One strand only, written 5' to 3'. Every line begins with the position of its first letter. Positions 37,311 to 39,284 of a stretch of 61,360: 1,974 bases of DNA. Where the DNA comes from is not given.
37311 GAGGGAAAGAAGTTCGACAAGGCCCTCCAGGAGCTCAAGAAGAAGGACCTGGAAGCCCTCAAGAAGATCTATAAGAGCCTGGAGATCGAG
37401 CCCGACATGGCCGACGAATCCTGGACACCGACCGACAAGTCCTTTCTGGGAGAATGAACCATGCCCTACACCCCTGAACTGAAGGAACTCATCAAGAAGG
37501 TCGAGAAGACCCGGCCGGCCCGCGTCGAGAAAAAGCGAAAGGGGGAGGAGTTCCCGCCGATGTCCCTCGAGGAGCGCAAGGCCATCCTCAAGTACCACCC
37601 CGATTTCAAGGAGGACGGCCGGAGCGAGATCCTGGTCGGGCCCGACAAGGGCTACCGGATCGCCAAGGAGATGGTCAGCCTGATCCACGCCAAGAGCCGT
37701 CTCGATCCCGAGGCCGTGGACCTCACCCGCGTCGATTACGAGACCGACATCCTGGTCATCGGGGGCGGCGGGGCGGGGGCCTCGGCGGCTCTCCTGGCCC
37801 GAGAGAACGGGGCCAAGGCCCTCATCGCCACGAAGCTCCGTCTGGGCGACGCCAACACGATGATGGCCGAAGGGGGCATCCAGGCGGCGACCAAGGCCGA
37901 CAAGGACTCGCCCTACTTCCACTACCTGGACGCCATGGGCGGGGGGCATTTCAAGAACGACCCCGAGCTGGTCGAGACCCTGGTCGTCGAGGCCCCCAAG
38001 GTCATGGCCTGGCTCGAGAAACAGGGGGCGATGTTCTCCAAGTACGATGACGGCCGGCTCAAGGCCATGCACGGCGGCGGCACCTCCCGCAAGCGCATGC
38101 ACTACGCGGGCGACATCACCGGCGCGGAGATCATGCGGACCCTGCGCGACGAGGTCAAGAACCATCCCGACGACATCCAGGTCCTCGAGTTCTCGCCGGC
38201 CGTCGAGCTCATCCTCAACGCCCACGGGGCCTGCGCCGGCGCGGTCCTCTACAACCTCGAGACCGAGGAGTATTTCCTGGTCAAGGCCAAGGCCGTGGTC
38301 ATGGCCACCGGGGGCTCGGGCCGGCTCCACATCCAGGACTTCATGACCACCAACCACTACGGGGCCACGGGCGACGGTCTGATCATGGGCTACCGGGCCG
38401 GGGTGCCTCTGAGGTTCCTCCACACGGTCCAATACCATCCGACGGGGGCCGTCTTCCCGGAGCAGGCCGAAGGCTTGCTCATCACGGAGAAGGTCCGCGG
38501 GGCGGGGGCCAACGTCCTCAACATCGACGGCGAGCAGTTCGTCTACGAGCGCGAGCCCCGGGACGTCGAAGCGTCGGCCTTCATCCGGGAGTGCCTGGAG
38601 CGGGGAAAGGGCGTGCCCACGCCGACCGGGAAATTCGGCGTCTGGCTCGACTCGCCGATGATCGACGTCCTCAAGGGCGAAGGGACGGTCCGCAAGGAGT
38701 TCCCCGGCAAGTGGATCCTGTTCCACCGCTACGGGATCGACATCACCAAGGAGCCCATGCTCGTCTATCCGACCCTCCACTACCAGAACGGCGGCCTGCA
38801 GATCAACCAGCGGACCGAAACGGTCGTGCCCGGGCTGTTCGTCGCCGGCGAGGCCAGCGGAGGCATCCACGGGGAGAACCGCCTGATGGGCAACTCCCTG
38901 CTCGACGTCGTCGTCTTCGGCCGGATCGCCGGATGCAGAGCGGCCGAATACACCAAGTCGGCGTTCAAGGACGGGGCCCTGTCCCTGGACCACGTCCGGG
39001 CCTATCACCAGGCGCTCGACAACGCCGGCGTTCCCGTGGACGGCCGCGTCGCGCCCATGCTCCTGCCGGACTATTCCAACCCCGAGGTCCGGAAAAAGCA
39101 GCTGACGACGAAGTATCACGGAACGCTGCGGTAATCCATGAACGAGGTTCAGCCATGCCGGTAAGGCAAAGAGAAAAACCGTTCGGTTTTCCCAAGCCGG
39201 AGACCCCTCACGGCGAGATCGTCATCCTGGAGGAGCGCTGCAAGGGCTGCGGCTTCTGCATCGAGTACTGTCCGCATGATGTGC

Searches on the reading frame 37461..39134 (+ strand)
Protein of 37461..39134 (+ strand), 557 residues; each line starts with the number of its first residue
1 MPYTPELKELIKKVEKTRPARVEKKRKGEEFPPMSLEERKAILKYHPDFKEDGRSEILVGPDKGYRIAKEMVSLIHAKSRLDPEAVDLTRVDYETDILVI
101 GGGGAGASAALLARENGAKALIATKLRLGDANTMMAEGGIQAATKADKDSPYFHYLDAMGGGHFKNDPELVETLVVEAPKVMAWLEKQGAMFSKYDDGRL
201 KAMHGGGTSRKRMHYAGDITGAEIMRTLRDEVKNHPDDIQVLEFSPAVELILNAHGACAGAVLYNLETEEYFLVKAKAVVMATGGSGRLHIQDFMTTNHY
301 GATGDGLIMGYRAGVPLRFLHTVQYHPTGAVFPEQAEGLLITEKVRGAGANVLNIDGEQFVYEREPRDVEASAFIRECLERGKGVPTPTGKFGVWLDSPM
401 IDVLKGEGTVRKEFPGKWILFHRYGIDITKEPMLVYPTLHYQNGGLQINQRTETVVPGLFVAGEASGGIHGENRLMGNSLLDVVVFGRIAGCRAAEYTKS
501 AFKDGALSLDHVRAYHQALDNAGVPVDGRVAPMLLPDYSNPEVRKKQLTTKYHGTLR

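Call 4: search_protein_families(library=pfam, proteins=[window:37461-39134:+], max_evalue=0.01)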
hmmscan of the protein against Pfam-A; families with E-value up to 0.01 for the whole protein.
window:37461-39134:+ (557 aa): 6 families
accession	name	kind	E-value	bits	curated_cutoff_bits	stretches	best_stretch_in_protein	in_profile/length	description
PF00890.30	FAD_binding_2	-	2.7e-74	251.3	20.4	1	96-480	1-414/414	FAD binding domain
PF07992.20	Pyr_redox_2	-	6e-08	32.9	26.1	1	96-289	2-113/291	Pyridine nucleotide-disulphide oxidoreductase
PF01266.30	DAO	-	0.0002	21.4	27.9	1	96-204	1-94/353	FAD dependent oxidoreductase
PF01946.23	Thi4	-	0.0002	21.1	26.2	0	444-477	200-232/235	Thi4 family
PF03486.20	HI0933_like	-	0.00026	21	50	1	96-203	2-104/244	HI0933-like protein Rossmann domain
PF01134.28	GIDA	-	0.0012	18.5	22.1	0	96-124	1-29/391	Glucose inhibited division protein A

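Call 5: search_protein_families(library=ncbifam, proteins=[window:37461-39134:+], max_evalue=0.01)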
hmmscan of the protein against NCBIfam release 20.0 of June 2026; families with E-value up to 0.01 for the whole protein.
window:37461-39134:+ (557 aa): 55 families (the best 25 are shown)
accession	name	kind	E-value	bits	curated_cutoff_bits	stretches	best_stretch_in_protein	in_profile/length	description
NF004900.0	PRK06263.1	equivalog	1.8e-104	350.3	718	1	93-503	6-409/546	fumarate reductase (CoM/CoB) subunit TfrA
NF005866.0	PRK07803.1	equivalog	5.2e-90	302.4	819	2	93-366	7-289/631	fumarate reductase/succinate dehydrogenase flavoprotein subunit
TIGR01812.1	sdhA_frdA_Gneg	subfamily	8.1e-89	298.6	567.3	1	96-504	1-410/568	succinate dehydrogenase or fumarate reductase, flavoprotein subunit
TIGR00551.1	nadB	equivalog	1.7e-82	277.7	452.75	1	94-498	2-389/489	L-aspartate oxidase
NF005867.0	PRK07804.1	equivalog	9.1e-77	258.5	639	1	93-504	17-423/548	L-aspartate oxidase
NF004724.0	PRK06069.1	subfamily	1.8e-74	251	826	1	94-501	5-417/577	succinate dehydrogenase/fumarate reductase flavoprotein subunit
NF005636.0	PRK07395.1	subfamily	5e-74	249.5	723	1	89-488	7-396/560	L-aspartate oxidase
TIGR01816.1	sdhA_forward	equivalog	7.1e-71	239.1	727.35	1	95-512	3-429/584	succinate dehydrogenase flavoprotein subunit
NF006686.0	PRK09231.1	equivalog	1.3e-70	238.6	854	1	94-504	5-421/598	fumarate reductase (quinol) flavoprotein subunit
TIGR01176.1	fum_red_Fp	equivalog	3.2e-69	234.1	932.7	2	94-361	3-262/580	fumarate reductase (quinol) flavoprotein subunit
NF004613.0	PRK05945.1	equivalog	1e-68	232.4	824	1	94-500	3-415/575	succinate dehydrogenase/fumarate reductase flavoprotein subunit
NF006567.0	PRK09077.1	equivalog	1.3e-68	231.6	629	1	92-496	6-407/537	L-aspartate oxidase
NF005701.0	PRK07512.1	equivalog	6.7e-67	226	528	1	93-500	8-399/516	L-aspartate oxidase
NF042982.1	MFR_Fp_SdhA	equivalog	3.1e-66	224.1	1100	1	95-516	48-468/612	8-methylmenaquinol:fumarate reductase flavoprotein subunit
NF005978.0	PRK08071.1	equivalog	5.7e-66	223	621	1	95-495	4-385/514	L-aspartate oxidase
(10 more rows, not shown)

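Call 11: find_homologous_proteins(query=window:37461-39134:+)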
Query window:37461-39134:+ (557 aa): 8000 proteins with E <= 0.001 among 8000 candidates; the best 120 are listed.
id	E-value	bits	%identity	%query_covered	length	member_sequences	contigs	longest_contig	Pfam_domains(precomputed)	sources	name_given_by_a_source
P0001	0.0e+0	1257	99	100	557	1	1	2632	PF01266.31,PF00890.31,PF07992.21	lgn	-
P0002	0.0e+0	1254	98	100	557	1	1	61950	PF01266.31,PF00890.31,PF07992.21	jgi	jgi:succinate dehydrogenase/fumarate reductase flavoprotein subunit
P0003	0.0e+0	1252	98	100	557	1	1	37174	PF01266.31,PF00890.31,PF07992.21,PF03486.21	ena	-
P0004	0.0e+0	1226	96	100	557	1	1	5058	PF01946.24,PF01266.31,PF00890.31,PF07992.21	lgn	-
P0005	0.0e+0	1211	94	100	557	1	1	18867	PF01946.24,PF01266.31,PF00890.31,PF07992.21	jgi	jgi:succinate dehydrogenase / fumarate reductase flavoprotein subunit/L-aspartate oxidase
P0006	0.0e+0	1211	94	100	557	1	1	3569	PF01946.24,PF01266.31,PF00890.31,PF07992.21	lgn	-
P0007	0.0e+0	1206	94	100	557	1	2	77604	PF01266.31,PF00890.31,PF07992.21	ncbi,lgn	-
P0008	0.0e+0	1203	93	100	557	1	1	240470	PF01266.31,PF00890.31,PF07992.21,PF03486.21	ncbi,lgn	-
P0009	0.0e+0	1198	93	100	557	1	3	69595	PF01266.31,PF00890.31,PF07992.21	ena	-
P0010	0.0e+0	1190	91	100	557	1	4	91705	PF01266.31,PF00890.31,PF07992.21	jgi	jgi:succinate dehydrogenase/fumarate reductase flavoprotein subunit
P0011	0.0e+0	1169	90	100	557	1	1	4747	PF01946.24,PF01266.31,PF00890.31,PF07992.21,PF03486.21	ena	-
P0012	0.0e+0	1156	89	100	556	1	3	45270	PF01266.31,PF00890.31,PF07992.21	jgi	jgi:succinate dehydrogenase / fumarate reductase flavoprotein subunit/L-aspartate oxidase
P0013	0.0e+0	1151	88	100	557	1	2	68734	PF00890.31,PF07992.21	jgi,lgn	-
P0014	0.0e+0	1147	88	100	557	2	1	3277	PF01266.31,PF00890.31,PF07992.21,PF01134.29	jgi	jgi:succinate dehydrogenase / fumarate reductase flavoprotein subunit/L-aspartate oxidase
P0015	0.0e+0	1147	88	100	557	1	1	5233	PF01266.31,PF00890.31,PF07992.21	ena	-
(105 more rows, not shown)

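Call 22: search_protein_representatives(protein=window:37461-39134:+)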
Query: 557 residues. Proteins with E-value up to 0.001 (for the whole library): 19489; up to 1e-10: 8605; up to 1e-30: 2450. The best 150 are listed.
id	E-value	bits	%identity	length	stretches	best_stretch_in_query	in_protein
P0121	4.3e-182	623.1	55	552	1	6-542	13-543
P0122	3.9e-158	544.1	52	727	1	28-535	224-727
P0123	1.2e-139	483.1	47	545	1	31-540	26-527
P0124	4.4e-120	418.5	58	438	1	189-541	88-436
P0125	7.4e-119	414.4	45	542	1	37-550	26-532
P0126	2.5e-118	412.7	58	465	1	95-430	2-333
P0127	9.9e-116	404.1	59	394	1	1-312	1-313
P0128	6.3e-111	388.3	45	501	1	36-512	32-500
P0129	2.4e-109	383.1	72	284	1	280-500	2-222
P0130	6.1e-109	381.7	65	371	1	87-362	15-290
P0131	2.8e-108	379.5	46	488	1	31-499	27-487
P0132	1.1e-105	370.9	46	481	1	30-495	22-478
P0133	5.2e-105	368.7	54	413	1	164-502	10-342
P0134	1.2e-104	367.5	60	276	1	279-552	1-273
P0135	2.3e-101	356.7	58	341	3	319-450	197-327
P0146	5.0e-88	312.7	45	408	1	93-497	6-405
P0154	9.8e-79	282.0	40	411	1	94-497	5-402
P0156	4.4e-76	273.2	41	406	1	94-498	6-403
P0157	1.6e-74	268.1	41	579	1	86-500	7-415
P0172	2.6e-68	247.6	43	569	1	95-527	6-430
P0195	2.4e-62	227.9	37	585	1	96-500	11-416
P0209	1.3e-60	222.2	38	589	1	94-495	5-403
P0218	2.9e-58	214.4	38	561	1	96-500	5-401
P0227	5.1e-57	210.3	41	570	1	95-507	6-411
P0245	1.6e-55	205.4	40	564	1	94-525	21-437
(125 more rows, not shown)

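Call 23: search_solved_structures(query=window:37461-39134:+, show_alignments=4, max_evalue=1e-20)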
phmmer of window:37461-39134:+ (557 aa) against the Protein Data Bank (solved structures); distinct sequences matched with E-value up to 1e-20: 53.
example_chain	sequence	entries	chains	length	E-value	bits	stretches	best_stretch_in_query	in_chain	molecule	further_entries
7d6v_A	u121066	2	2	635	4.3e-71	243.5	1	94-366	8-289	Succinate dehydrogenase subunit A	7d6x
1nek_A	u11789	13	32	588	4.7e-57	197.2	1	94-498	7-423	Succinate dehydrogenase flavoprotein subunit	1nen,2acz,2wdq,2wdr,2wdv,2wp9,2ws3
6lum_A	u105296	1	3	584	1e-56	196.1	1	93-500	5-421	Succinate dehydrogenase subunit A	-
3p4p_A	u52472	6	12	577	1.1e-56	195.9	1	93-503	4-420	Fumarate reductase flavoprotein subunit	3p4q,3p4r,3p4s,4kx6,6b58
1kf6_A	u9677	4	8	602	1.4e-56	195.7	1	93-503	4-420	FUMARATE REDUCTASE FLAVOPROTEIN | Fumarate reductase flavoprotein subunit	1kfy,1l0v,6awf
5vpn_A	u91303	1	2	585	2.9e-56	194.6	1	93-503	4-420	Fumarate reductase flavoprotein subunit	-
2b76_A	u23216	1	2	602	3.2e-56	194.5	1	93-503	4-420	Fumarate reductase flavoprotein subunit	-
3cir_A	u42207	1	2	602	7e-56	193.3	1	93-503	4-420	Fumarate reductase flavoprotein subunit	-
5kxj_A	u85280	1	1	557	7.4e-53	183.3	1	89-491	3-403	L-aspartate oxidase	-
1zoy_A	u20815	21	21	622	5.5e-52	180.5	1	89-499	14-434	FAD-binding protein | Succinate dehydrogenase [ubiquinone] flavoprotein subunit, mitochondrial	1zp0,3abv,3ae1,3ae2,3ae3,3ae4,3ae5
6vax_A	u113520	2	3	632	5.7e-52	180.4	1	87-494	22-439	Succinate dehydrogenase [ubiquinone] flavoprotein subunit, mitochondrial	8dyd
4ytp_A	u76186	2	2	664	5.7e-52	180.4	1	88-499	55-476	Succinate dehydrogenase [ubiquinone] flavoprotein subunit, mitochondrial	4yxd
8gs8_A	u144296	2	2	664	6.2e-52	180.3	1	87-494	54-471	Succinate dehydrogenase [ubiquinone] flavoprotein subunit, mitochondrial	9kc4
8dye_A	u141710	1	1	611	1.2e-51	179.4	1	91-494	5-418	Succinate dehydrogenase [ubiquinone] flavoprotein subunit, mitochondrial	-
8b6g_CA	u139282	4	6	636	2e-51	178.6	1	88-498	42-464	Succinate dehydrogenase [ubiquinone] flavoprotein subunit, mitochondrial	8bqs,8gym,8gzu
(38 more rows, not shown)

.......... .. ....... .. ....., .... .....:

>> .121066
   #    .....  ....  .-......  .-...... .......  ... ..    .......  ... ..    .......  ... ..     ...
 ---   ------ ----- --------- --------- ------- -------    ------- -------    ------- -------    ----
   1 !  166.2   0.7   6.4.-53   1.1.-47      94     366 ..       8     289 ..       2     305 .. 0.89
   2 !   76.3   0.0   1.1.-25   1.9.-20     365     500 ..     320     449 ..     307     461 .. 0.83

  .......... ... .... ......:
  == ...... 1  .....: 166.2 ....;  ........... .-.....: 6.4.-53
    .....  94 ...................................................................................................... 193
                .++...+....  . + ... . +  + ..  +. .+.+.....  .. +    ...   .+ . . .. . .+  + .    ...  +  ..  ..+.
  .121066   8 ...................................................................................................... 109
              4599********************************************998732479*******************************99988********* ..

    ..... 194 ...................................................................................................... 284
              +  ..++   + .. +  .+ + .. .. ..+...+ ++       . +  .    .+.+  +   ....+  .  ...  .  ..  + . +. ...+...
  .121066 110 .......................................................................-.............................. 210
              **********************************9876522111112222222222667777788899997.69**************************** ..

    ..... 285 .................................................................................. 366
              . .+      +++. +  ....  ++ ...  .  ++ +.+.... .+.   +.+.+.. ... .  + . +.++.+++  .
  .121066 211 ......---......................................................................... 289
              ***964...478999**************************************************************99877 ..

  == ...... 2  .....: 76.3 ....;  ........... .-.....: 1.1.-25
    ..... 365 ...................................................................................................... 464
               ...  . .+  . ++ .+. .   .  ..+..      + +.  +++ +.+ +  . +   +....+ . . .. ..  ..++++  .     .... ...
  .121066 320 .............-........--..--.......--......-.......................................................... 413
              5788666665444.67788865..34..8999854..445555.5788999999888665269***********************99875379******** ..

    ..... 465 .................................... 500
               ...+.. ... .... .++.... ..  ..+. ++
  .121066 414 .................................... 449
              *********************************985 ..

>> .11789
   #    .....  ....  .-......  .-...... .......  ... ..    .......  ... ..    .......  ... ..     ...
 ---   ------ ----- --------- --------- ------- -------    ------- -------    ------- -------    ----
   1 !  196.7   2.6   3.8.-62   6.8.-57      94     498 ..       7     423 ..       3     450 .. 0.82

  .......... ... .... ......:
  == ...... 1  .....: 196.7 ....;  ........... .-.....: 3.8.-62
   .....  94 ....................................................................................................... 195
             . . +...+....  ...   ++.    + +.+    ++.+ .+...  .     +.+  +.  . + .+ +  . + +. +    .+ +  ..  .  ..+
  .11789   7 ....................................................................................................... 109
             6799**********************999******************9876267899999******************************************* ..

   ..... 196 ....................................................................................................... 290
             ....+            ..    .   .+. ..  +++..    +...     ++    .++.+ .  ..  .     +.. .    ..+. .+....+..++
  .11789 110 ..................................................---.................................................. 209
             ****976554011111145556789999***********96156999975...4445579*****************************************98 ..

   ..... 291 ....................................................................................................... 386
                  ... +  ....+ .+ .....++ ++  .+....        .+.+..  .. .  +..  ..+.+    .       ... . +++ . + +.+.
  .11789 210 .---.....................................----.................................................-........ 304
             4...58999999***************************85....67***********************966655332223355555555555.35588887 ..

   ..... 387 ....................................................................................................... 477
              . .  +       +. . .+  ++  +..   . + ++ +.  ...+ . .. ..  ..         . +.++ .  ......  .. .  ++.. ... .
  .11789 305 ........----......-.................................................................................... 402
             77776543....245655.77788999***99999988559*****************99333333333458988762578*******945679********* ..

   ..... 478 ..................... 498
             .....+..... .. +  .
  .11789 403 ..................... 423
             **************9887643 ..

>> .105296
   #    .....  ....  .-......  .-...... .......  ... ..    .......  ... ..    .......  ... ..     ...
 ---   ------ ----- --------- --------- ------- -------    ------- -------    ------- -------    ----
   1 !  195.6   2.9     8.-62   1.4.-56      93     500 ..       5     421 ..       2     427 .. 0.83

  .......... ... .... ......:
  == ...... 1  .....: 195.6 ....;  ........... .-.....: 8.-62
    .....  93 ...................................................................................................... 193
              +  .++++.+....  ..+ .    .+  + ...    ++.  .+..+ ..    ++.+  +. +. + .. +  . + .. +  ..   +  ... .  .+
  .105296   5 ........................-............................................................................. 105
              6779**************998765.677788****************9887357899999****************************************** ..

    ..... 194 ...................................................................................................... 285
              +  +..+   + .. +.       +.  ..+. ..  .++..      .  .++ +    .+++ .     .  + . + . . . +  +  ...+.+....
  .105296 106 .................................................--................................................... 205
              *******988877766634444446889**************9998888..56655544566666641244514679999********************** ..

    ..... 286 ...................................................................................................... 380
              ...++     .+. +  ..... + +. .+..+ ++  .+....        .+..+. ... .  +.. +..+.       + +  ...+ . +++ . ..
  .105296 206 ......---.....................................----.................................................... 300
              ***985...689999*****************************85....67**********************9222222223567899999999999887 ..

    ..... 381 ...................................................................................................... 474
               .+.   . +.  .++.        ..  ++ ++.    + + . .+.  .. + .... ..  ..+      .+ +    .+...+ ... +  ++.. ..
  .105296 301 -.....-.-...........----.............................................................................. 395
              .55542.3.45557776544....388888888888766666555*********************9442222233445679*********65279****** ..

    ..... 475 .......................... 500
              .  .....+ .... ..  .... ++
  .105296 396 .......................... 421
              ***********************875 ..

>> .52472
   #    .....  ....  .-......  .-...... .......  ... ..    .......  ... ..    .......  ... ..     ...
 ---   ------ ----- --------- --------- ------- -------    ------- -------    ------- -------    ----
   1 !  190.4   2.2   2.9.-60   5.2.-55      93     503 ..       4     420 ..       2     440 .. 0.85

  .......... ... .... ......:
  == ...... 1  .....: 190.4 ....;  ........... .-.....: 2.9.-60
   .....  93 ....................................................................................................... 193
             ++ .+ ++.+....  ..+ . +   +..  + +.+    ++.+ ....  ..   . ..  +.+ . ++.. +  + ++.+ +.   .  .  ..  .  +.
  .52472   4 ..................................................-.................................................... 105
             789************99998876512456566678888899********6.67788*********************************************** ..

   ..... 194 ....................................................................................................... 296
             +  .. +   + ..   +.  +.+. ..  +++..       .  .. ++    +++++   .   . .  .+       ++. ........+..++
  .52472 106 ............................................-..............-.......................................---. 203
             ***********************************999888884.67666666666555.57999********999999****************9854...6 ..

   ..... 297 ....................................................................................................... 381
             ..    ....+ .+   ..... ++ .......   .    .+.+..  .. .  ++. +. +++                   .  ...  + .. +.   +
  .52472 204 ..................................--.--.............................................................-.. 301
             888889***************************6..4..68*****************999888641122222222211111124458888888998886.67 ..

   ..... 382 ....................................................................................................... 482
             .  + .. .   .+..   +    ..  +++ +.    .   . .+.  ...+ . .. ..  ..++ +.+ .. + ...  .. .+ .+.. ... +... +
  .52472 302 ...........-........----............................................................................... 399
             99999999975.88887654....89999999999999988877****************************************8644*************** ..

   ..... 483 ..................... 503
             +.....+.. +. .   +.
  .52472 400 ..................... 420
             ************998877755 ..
